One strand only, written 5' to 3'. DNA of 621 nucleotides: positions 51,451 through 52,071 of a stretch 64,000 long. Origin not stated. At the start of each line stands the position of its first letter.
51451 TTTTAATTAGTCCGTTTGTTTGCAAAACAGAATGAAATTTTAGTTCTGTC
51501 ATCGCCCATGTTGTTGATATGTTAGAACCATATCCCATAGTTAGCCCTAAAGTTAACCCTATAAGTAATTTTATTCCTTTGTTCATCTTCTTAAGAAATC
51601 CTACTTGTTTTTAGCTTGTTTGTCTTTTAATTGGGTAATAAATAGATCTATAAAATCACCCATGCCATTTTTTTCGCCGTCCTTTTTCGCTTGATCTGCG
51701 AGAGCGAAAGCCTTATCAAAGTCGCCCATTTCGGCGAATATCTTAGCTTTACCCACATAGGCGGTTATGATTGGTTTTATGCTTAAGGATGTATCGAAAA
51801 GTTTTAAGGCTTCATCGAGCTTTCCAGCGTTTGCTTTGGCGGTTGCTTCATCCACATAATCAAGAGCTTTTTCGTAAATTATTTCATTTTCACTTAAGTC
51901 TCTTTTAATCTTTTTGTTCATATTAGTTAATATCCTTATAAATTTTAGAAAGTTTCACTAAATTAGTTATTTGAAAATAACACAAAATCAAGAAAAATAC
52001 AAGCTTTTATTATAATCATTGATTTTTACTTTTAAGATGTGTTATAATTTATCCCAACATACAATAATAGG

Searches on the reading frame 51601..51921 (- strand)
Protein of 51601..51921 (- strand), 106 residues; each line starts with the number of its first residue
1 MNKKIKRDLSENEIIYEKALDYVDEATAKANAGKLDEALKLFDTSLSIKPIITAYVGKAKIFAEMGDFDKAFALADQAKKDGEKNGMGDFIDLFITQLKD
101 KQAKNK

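Call 28: search_protein_families(library=pfam, proteins=[window:51601-51921:-], max_evalue=0.00001)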
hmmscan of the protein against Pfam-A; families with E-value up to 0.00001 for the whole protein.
window:51601-51921:- (106 aa): 2 families
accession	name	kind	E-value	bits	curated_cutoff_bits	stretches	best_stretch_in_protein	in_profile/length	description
PF07719.23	TPR_2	-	1.3e-06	28.5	27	0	26-50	8-32/34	Tetratricopeptide repeat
PF00515.34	TPR_1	-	2.7e-06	27.4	27.8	0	54-78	3-27/34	Tetratricopeptide repeat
